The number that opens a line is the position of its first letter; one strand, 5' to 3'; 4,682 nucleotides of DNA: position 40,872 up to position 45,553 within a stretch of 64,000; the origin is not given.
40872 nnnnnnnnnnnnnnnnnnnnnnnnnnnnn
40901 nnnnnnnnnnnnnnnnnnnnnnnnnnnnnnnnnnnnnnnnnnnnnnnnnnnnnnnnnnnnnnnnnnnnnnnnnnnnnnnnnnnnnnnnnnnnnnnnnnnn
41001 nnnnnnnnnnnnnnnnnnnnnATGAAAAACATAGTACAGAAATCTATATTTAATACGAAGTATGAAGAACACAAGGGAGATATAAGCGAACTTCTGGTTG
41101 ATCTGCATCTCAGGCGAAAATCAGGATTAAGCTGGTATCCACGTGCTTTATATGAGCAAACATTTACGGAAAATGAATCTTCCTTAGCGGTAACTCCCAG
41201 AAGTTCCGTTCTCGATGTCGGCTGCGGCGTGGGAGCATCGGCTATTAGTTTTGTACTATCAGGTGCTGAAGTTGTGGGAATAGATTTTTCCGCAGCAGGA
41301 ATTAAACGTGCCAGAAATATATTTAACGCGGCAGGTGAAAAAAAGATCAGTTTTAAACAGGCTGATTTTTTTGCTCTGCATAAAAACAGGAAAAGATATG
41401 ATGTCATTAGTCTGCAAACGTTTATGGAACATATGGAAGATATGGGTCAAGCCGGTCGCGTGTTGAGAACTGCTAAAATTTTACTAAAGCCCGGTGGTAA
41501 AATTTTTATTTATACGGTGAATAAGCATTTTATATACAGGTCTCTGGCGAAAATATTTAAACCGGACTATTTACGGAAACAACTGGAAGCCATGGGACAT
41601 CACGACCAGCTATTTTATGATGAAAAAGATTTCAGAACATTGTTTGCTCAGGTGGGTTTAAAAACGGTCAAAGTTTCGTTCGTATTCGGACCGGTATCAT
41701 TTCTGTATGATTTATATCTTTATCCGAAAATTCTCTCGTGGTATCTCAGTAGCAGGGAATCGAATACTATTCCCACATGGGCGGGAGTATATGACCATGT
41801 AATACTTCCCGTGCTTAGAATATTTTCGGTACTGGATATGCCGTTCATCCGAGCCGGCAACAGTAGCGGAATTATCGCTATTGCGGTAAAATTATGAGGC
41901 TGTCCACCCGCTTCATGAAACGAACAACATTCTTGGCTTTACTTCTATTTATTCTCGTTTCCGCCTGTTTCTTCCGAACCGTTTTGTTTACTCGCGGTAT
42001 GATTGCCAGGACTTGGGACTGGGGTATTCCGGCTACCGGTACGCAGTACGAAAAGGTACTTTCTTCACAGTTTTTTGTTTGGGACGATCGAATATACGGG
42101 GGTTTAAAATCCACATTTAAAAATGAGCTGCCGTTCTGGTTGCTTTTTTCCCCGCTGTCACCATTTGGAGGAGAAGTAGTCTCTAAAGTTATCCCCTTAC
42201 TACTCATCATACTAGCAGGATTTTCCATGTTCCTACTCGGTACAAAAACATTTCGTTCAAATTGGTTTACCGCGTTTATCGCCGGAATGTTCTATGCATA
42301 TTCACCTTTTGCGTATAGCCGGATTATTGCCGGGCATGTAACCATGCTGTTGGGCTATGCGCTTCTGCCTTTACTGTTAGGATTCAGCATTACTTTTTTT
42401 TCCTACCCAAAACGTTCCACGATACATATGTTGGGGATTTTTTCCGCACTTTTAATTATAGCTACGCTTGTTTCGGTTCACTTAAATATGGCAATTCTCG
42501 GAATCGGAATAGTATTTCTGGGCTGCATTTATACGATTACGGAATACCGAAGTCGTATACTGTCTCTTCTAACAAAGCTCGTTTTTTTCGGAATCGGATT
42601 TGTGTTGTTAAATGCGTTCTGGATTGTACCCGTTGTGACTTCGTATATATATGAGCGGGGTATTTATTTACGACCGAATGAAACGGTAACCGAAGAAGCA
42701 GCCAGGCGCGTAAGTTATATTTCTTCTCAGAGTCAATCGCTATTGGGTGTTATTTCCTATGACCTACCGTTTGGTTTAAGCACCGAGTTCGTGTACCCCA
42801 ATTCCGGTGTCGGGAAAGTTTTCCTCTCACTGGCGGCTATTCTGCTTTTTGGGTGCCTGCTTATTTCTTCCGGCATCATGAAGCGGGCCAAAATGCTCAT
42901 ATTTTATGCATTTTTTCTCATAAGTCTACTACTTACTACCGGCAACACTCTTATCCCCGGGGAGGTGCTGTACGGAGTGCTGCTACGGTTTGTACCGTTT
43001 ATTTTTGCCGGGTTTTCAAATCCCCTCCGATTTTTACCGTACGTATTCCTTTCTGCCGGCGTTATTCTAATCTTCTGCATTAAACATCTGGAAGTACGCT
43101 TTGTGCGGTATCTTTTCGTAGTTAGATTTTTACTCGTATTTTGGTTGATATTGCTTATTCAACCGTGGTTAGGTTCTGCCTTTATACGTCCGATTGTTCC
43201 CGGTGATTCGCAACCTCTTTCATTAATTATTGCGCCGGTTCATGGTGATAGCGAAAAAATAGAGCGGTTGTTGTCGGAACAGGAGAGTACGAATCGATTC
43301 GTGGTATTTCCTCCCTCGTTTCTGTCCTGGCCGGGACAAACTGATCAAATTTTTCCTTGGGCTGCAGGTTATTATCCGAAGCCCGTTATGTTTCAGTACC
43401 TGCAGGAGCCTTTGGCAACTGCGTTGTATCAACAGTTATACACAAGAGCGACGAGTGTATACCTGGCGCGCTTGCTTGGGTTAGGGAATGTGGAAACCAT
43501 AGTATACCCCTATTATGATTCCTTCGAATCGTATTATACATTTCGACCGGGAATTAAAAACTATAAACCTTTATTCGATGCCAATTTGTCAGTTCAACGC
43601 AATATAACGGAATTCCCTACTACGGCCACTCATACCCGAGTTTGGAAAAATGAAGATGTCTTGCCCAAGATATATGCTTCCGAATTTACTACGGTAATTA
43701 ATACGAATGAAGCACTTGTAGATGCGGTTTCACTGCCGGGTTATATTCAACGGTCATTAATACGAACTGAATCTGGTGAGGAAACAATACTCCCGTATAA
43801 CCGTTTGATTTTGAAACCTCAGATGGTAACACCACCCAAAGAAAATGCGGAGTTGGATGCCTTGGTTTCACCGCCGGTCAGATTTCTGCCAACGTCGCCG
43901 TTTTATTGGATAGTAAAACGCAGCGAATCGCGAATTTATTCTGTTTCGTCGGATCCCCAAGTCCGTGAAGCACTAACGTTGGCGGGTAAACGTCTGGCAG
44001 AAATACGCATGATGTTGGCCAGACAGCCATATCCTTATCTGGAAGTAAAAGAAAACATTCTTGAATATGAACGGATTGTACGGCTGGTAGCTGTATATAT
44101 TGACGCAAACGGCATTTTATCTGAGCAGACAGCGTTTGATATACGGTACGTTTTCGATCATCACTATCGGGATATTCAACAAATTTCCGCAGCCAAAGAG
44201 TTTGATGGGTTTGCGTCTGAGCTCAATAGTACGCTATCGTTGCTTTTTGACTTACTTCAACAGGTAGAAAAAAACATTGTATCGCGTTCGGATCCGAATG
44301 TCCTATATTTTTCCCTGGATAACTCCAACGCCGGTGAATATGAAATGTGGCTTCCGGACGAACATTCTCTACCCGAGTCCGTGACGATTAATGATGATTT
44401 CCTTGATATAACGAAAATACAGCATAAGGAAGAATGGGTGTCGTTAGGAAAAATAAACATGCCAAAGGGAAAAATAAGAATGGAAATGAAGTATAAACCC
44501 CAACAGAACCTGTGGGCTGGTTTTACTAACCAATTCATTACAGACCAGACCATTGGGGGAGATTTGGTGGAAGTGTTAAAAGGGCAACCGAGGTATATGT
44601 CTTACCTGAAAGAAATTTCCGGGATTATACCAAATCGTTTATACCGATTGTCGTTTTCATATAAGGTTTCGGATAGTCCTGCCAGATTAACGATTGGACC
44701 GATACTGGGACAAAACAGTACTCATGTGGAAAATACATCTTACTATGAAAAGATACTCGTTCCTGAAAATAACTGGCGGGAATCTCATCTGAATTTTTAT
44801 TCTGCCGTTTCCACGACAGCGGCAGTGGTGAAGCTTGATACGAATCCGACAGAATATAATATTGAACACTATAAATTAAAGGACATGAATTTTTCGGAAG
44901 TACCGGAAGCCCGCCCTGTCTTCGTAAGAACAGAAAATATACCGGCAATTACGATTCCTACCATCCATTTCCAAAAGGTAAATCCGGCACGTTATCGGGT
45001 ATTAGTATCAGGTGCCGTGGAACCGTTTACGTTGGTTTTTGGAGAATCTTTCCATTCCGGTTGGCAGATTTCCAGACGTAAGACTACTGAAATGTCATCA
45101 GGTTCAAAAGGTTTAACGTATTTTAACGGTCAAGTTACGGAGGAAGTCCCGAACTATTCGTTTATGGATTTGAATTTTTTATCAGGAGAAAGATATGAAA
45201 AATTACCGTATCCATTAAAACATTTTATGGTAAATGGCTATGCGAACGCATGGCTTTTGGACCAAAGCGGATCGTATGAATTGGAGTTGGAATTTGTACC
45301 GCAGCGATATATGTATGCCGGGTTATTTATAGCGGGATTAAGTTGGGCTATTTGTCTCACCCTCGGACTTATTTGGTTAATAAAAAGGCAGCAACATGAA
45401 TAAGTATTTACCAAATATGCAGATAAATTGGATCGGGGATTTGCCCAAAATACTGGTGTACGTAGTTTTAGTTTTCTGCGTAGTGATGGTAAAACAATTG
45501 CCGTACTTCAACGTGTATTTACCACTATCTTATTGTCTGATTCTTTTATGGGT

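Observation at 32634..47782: Three giant paralogous membrane proteins of unrecognised family (914, 1169 and about 683 aa)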

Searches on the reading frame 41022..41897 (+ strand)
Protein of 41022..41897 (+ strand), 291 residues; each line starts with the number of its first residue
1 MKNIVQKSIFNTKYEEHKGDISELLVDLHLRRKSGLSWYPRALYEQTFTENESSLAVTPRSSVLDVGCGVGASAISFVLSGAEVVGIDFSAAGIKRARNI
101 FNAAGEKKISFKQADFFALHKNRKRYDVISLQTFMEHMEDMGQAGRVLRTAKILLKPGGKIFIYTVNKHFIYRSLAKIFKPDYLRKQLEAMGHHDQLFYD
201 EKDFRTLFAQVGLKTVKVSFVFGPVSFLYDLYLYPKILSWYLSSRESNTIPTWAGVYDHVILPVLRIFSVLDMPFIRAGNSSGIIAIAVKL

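Call 14: search_protein_families(library=pfam, proteins=[window:41022-41897:+], max_evalue=0.001)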
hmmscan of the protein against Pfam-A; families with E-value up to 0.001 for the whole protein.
window:41022-41897:+ (291 aa): 15 families
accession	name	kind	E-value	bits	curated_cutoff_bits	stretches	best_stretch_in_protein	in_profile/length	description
PF13489.12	Methyltransf_23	-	9.8e-20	71.4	27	1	60-217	23-163/164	Methyltransferase domain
PF13847.12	Methyltransf_31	-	3.7e-17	62.8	27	1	61-171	5-114/145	Methyltransferase domain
PF13649.12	Methyltransf_25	-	8.4e-16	58.9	27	1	63-159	1-97/97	Methyltransferase domain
PF08241.18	Methyltransf_11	-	8.8e-14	52.4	21.2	1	64-163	1-95/95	Methyltransferase domain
PF08242.18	Methyltransf_12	-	1.7e-13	51.6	30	1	64-161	1-98/98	Methyltransferase domain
PF01209.24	Ubie_methyltran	-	4.9e-09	36.3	20.1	1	55-170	43-158/233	ubiE/COQ5 methyltransferase family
PF05175.20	MTS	-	2e-08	34.5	23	1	57-179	29-154/170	Methyltransferase small domain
PF02353.26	CMAS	-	7.4e-08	32.5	27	1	54-171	57-172/273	Mycolic acid cyclopropane synthetase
PF03291.22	mRNA_G-N7_MeTrfase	-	2.6e-05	23.9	26.6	1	57-176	59-193/315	mRNA (guanine-N(7))-methyltransferase domain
PF00891.24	Methyltransf_2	-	8.7e-05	22.4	22.3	1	59-163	62-164/210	O-methyltransferase domain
PF09445.16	Methyltransf_15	-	0.00012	22.2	22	1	62-125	3-67/165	RNA cap guanine-N2 methyltransferase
PF03848.20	TehB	-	0.00023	21.1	20.4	1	46-159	15-128/193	Tellurite resistance protein TehB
PF01135.25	PCMT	-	0.0004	20.6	20.3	1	55-131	69-148/210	Protein-L-isoaspartate(D-aspartate) O-methyltransferase (PCMT)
PF05724.17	TPMT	-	0.00067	19.8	26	0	53-166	31-156/218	Thiopurine S-methyltransferase (TPMT)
PF06325.19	PrmA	-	0.00068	19.6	22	0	57-109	159-213/296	Ribosomal protein L11 methyltransferase (PrmA)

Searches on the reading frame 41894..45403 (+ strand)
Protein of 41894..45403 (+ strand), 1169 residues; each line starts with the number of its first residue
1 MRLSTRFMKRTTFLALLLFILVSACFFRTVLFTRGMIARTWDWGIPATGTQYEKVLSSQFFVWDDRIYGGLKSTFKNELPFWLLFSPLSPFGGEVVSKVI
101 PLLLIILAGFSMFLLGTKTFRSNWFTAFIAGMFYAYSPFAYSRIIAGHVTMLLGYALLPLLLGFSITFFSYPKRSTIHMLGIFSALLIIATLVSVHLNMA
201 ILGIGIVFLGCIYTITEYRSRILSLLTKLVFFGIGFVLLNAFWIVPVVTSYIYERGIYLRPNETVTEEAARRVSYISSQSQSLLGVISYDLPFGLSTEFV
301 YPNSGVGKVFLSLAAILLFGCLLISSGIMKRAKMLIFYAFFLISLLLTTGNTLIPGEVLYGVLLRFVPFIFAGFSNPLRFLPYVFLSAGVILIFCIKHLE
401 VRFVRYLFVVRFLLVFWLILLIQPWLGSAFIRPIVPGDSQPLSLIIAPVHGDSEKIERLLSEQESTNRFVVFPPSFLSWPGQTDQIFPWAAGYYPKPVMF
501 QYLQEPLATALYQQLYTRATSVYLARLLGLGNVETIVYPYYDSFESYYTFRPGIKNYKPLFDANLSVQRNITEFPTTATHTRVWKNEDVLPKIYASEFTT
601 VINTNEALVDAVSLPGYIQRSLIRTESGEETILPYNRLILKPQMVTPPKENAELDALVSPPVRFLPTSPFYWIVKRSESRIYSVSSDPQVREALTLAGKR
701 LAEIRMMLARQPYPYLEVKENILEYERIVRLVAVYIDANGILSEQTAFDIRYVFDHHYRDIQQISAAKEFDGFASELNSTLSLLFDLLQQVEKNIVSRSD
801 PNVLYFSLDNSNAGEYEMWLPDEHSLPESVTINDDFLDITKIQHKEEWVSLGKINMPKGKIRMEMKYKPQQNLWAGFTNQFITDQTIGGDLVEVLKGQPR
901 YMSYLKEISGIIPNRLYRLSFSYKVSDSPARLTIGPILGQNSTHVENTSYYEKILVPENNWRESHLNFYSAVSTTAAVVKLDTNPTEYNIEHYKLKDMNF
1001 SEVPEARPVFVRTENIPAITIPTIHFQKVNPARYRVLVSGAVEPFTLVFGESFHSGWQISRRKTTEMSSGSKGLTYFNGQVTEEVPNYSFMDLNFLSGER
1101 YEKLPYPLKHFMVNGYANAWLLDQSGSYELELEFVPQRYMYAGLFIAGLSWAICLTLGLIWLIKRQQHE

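Call 6: search_protein_families(library=pfam, proteins=[window:41894-45403:+], max_evalue=1)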
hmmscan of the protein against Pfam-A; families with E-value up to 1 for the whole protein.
window:41894-45403:+ (1169 aa): 3 families
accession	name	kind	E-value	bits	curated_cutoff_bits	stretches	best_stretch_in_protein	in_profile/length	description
PF18915.5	DUF5667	-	0.0099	16.7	27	1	665-716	3-56/99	Domain of unknown function (DUF5667)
PF15215.11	FDC-SP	-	0.06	14.3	27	1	448-498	2-55/69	Follicular dendritic cell secreted peptide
PF20176.3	DUF6541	-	0.26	10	29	1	103-321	189-385/646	Family of unknown function (DUF6541)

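Call 7: search_protein_families(library=ncbifam, proteins=[window:41894-45403:+], max_evalue=1)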
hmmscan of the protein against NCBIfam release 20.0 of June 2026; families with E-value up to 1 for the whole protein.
window:41894-45403:+ (1169 aa): 1 family
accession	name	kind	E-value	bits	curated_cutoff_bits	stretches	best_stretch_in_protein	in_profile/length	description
NF053599.1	transp_MmpA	equivalog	8.2e-07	28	210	1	92-250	64-202/543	MmpA family trehalose lipid delivery protein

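Call 20: find_homologous_proteins(query=window:41894-45403:+)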
Query window:41894-45403:+ (1169 aa): 6 proteins with E <= 0.001 among 8000 candidates.
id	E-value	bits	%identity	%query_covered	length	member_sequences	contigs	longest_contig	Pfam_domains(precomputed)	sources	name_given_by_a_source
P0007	0.0e+0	2651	100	100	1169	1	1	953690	-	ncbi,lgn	-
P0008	5.5e-121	424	28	96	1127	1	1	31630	-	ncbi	-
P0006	5.1e-45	172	26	56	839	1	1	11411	-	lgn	-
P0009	9.3e-45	171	26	56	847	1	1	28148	-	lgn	-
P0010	1.1e-8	52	23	21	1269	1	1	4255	-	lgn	-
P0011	1.9e-4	38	33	8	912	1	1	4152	-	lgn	-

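Call 68: predict_structure(alignment_id=A6)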
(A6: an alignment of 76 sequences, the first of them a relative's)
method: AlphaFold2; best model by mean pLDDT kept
length: 1169 residues; sequences in the alignment: 76
mean_pLDDT: 68.0   pTM: 0.67
mean pLDDT of the five models: 68.0, 65.3, 65.1, 64.7, 64.3
residues with pLDDT >= 90: 208; 70-90: 415; 50-70: 250; < 50: 296
segments of 3 or more residues with pLDDT < 50: 69-71, 477-484, 501-504, 549-553, 600-675, 679-681, 710-716, 737-742, 794-829, 831-891, 895-899, 938-949, 984-991, 1006-1016, 1065-1105
pLDDT, mean of each block of 10 residues (from residue 1): 74 93 92 74 72 82 68 63 78 86 95 94 95 95 86 93 88 69 88 85 83 83 88 92 89 76 75 79 88 64 74 79 73 86 92 86 83 84 94 93 95 93 82 60 57 75 77 60 52 54 57 73 81 83 55 59 83 78 89 75 38 36 39 32 29 32 34 48 57 68 56 51 64 51 52 62 57 66 71 44 37 40 45 42 31 36 35 26 29 48 57 77 75 59 41 72 79 63 48 68 56 48 91 93 87 86 52 33 34 39 57 79 91 93 94 91 80
secondary structure, 60 per line:
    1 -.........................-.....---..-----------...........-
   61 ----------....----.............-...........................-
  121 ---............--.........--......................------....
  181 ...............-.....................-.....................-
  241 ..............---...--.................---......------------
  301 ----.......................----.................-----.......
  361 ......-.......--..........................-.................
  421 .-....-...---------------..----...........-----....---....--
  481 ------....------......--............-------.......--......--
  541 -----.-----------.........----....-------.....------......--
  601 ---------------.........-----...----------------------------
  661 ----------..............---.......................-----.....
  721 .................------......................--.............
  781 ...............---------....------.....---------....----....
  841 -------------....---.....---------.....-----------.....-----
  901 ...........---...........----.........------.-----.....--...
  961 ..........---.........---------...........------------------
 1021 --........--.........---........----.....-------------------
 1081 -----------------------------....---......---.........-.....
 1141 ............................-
elements in order (helices of 4 or more, strands of 3 or more residues): H2-26 H28-32 H49-59 H71-74 H79-91 H93-119 H124-135 H138-146 H149-170 H177-195 H197-217 H219-239 H241-254 E258-260 H265-279 H283-288 H305-327 H332-348 H354-366 H368-374 H377-402 H404-421 H423-426 H452-462 E468-471 H487-490 H498-502 H505-516 H524-530 E533-538 H558-566 E571-574 E582-586 E593-595 H616-621 E622-624 E630-632 H671-684 H688-710 H716-737 H744-765 H768-795 E805-808 E815-819 E829-832 E837-840 E854-857 E861-865 E875-879 E891-895 E901-911 E915-925 E930-938 E951-955 E958-970 E974-982 E992-1002 E1023-1030 E1033-1041 E1045-1052 E1057-1061 E1110-1113 E1117-1122 E1126-1134 H1136-1168

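Call 70: fold_search(model_id=the predicted structure, library=pdb)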
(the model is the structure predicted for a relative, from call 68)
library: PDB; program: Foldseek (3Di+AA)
matches with E <= 10: 824; with E <= 0.001: 6
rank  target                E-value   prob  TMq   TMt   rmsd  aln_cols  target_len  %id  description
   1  6wby                  2.3e-11  1.00  0.39  0.37  20.9      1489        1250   10  Single-Particle Cryo-EM Structure of Arabinofuranosyltransferase AftD from Mycobacteria, Mutant R1389S Class 2 (released 2020-05-13)
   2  6w98_A                2.4e-11  1.00  0.42  0.38  20.5      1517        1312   10  Single-Particle Cryo-EM Structure of Arabinofuranosyltransferase AftD from Mycobacteria (released 2020-05-13)
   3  6wbx                  5.5e-10  1.00  0.38  0.36  22.8      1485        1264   11  Single-Particle Cryo-EM Structure of Arabinofuranosyltransferase AftD from Mycobacteria, Mutant R1389S Class 1 (released 2020-05-13)
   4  3waj                  1.3e-04  1.00  0.23  0.32  17.4       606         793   13  Crystal structure of the Archaeoglobus fulgidus oligosaccharyltransferase (O29867_ARCFU) complex with Zn and sulfate (released 2013-10-30)
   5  7e9s_A                2.1e-04  1.00  0.26  0.33  16.1       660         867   13  Archaeal oligosaccharyltransferase AglB from Archaeoglobus fulgidus in complex with an inhibitory peptide and a dolich (released 2021-09-08)
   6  8if8_B                1.0e-03  1.00  0.26  0.43  11.1       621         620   12  Arabinosyltransferase AftA (released 2023-05-31)
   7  8if8_C                2.2e-03  1.00  0.26  0.44  10.8       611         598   14  Arabinosyltransferase AftA (released 2023-05-31)
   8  5ezm                  3.8e-03  1.00  0.21  0.40  15.8       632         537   11  Crystal Structure of ArnT from Cupriavidus metallidurans in the apo state (released 2016-02-17)
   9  5ogl_A                3.9e-03  1.00  0.24  0.36  17.5       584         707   12  Structure of bacterial oligosaccharyltransferase PglB in complex with an acceptor peptide and an lipid-linked oligosac (released 2017-10-25)
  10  6gxc_A                4.6e-03  1.00  0.25  0.38  17.1       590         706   13  Bacterial oligosaccharyltransferase PglB in complex with an inhibitory peptide and a reactive lipid-linked oligosaccha (released 2018-11-14)
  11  7bvc_A                4.6e-03  0.96  0.18  0.19  28.5      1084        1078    9  Cryo-EM structure of Mycobacterium smegmatis arabinosyltransferase EmbA-EmbB-AcpM2 in complex with ethambutol (released 2020-04-29)
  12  6tfk_A                5.2e-03  0.84  0.08  0.12  27.7       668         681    9  Vip3Aa toxin structure (released 2020-08-12)
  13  5f15                  6.1e-03  1.00  0.27  0.50  10.0       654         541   10  Crystal Structure of ArnT from Cupriavidus metallidurans bound to Undecaprenyl phosphate (released 2016-02-17)
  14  1gui_A                6.6e-03  1.00  0.07  0.47  14.8       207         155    9  CBM4 structure and function (released 2002-09-26)
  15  7bve_A                6.9e-03  0.95  0.17  0.19  27.9      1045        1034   10  Cryo-EM structure of Mycobacterium smegmatis arabinosyltransferase EmbC2-AcpM2 in complex with ethambutol (released 2020-04-29)
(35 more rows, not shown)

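Call 75: find_encoding_contigs(protein=P0008, flank=10000, max_places=2)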
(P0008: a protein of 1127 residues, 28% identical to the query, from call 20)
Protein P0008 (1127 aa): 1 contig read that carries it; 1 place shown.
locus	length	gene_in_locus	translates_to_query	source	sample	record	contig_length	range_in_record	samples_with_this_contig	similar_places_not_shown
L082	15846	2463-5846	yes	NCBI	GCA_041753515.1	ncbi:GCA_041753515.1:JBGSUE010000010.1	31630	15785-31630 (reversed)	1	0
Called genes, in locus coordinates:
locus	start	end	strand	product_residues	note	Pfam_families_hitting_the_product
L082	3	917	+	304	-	?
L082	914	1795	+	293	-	PF13489:Methyltransf_23, PF01209:Ubie_methyltran (faint), PF13847:Methyltransf_31 (weak), PF08241:Methyltransf_11, PF08242:Methyltransf_12, PF13649:Methyltransf_25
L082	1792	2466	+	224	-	PF05401:NodS, PF01209:Ubie_methyltran (weak), PF07021:MetW, PF13489:Methyltransf_23, PF13847:Methyltransf_31, PF08241:Methyltransf_11, PF08242:Methyltransf_12, PF13649:Methyltransf_25, +2 more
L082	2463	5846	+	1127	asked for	-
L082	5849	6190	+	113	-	-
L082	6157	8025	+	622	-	-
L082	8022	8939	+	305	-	PF00294:PfkB, PF25270:Khk (faint)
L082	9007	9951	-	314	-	PF01073:3Beta_HSD, PF01370:Epimerase, PF02719:Polysacc_synt_2, PF04321:RmlD_sub_bind, PF07993:NAD_binding_4, PF13460:NAD_binding_10, PF16363:GDP_Man_Dehyd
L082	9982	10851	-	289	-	-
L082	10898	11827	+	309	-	PF01073:3Beta_HSD, PF01370:Epimerase, PF02719:Polysacc_synt_2 (weak), PF04321:RmlD_sub_bind, PF07993:NAD_binding_4 (faint), PF16363:GDP_Man_Dehyd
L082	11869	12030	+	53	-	-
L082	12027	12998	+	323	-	PF01073:3Beta_HSD, PF01370:Epimerase, PF02719:Polysacc_synt_2, PF04321:RmlD_sub_bind, PF05368:NmrA (faint), PF13460:NAD_binding_10 (weak), PF16363:GDP_Man_Dehyd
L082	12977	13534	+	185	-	PF13439:Glyco_transf_4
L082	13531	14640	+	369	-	PF13439:Glyco_transf_4 (weak), PF20706:GT4-conflict, PF00534:Glycos_transf_1, PF13692:Glyco_trans_1_4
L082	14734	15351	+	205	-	PF00132:Hexapep, PF14602:Hexapep_2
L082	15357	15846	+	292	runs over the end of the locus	PF00535:Glycos_transf_2, PF13641:Glyco_tranf_2_3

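Call 80: search_protein_families(library=pfam, proteins=[L082:5849-6190:+, L082:6157-8025:+], max_evalue=10)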
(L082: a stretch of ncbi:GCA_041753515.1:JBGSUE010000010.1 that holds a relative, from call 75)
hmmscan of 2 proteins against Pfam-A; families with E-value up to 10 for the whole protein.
L082:5849-6190:+ (113 aa): 1 family
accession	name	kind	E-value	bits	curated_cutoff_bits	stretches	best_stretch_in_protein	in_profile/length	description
PF09843.14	DUF2070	-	0.12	11.1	30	1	16-100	73-172/561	Predicted membrane protein (DUF2070)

L082:6157-8025:+ (622 aa): 2 families
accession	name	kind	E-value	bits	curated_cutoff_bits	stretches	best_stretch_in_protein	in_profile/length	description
PF20480.3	DUF6720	-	0.032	14.1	27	1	93-136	101-144/307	Family of unknown function (DUF6720)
PF11611.13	DUF4352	-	0.29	11.9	25.9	1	540-594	61-116/122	Domain of unknown function (DUF4352)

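Call 92: find_encoding_contigs(protein=P0007, flank=1000, max_places=2)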
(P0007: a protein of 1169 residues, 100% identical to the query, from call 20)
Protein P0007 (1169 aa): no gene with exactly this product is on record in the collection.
